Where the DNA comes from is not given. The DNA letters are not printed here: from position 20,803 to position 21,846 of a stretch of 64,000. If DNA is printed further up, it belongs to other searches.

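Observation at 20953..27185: Cyanophycin-scavenging locus: two exported cyanophycinases, AotO/CphZ-like dipeptidase and Arg-type ABC ATPase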

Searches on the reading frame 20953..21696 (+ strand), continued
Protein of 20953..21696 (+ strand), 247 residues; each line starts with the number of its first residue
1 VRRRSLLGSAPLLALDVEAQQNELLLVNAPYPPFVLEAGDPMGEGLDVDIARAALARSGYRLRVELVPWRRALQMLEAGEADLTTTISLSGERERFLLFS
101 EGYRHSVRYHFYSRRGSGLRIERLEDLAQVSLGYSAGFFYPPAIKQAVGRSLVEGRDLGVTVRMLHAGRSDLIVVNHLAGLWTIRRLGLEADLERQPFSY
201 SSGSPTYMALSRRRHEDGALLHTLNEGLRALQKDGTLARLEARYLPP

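Call 57: fold_search(model_id=the predicted structure, library=pdb)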
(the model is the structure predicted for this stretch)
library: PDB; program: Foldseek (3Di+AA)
matches with E <= 10: 1833; with E <= 0.001: 1622
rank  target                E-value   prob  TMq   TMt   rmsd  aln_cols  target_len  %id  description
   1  4zv1                  8.9e-17  1.00  0.69  0.74   3.8       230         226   21  An ancestral arginine-binding protein bound to arginine (released 2016-02-03)
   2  3vv5_A                1.8e-16  1.00  0.69  0.71   3.8       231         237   22  Crystal structure of TTC0807 complexed with (S)-2-aminoethyl-L-cysteine (AEC) (released 2013-06-26)
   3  3vvd_A                1.8e-16  1.00  0.69  0.70   7.3       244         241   22  Crystal structure of TTC0807 complexed with Ornithine (released 2013-06-26)
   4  3vv5_B                2.0e-16  1.00  0.68  0.71   3.9       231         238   22  Crystal structure of TTC0807 complexed with (S)-2-aminoethyl-L-cysteine (AEC) (released 2013-06-26)
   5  9p4d_E                2.1e-16  1.00  0.73  0.80   3.2       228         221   18  Crystal Structure of Engineered glutamine binding protein and a Gd-DOTA ligand - Gln bound (released 2026-01-14)
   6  4zv2                  2.2e-16  1.00  0.67  0.73   3.9       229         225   21  An ancestral arginine-binding protein bound to glutamine (released 2016-02-03)
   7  3h7m                  4.0e-16  1.00  0.68  0.73   4.0       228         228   24  Crystal Structure of a Histidine Kinase Sensor Domain with Similarity to Periplasmic Binding Proteins (released 2009-06-30)
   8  5t0w_A                6.2e-16  1.00  0.68  0.72   4.5       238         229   21  Crystal structure of the ancestral amino acid-binding protein AncCDT-1, a precursor of cyclohexadienyl dehydratase (released 2017-09-06)
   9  6svf                  8.4e-16  1.00  0.68  0.72   4.9       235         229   22  Crystal structure of the P235GK mutant of ArgBP from T. maritima (released 2019-11-20)
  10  8eyz_K                8.9e-16  1.00  0.71  0.78   3.4       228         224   18  Engineered glutamine binding protein bound to GLN and a cobaloxime ligand (released 2022-11-23)
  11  4f3p_A                9.4e-16  1.00  0.69  0.75   3.7       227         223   17  Crystal structure of a Glutamine-binding periplasmic protein from Burkholderia pseudomallei in complex with glutamine (released 2012-05-23)
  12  4ymx_A                9.4e-16  1.00  0.65  0.71   4.2       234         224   20  Crystal structure of the substrate binding protein of an amino acid ABC transporter (released 2015-04-22)
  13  5t0w_D                1.0e-15  1.00  0.69  0.75   4.2       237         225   19  Crystal structure of the ancestral amino acid-binding protein AncCDT-1, a precursor of cyclohexadienyl dehydratase (released 2017-09-06)
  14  4f3p_B                1.1e-15  1.00  0.69  0.77   3.6       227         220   17  Crystal structure of a Glutamine-binding periplasmic protein from Burkholderia pseudomallei in complex with glutamine (released 2012-05-23)
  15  8hnj_A                1.1e-15  1.00  0.69  0.77   3.6       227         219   19  Domain-stabilized glutamine-binding protein (released 2023-07-19)
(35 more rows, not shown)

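Call 59: find_encoding_contigs(protein=P0152, flank=3000, max_places=2)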
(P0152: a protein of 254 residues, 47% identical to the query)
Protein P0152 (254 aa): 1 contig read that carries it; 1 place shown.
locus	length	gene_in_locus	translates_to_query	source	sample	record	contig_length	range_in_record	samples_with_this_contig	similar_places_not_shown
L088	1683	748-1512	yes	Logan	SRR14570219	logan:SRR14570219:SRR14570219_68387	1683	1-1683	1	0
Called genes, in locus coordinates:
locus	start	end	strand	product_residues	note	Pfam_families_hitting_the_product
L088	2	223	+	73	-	?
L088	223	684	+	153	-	PF00300:His_Phos_1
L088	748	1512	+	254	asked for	PF00497:SBP_bac_3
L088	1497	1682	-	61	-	?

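Call 60: find_encoding_contigs(protein=P0149, flank=3000, max_places=2)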
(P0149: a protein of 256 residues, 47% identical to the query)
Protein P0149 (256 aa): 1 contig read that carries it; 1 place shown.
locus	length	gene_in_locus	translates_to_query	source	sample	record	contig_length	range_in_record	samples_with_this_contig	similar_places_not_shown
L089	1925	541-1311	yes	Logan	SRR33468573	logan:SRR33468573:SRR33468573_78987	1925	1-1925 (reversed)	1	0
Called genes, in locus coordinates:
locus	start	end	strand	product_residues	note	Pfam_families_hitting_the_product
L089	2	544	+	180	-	?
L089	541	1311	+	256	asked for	PF00497:SBP_bac_3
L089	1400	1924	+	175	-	?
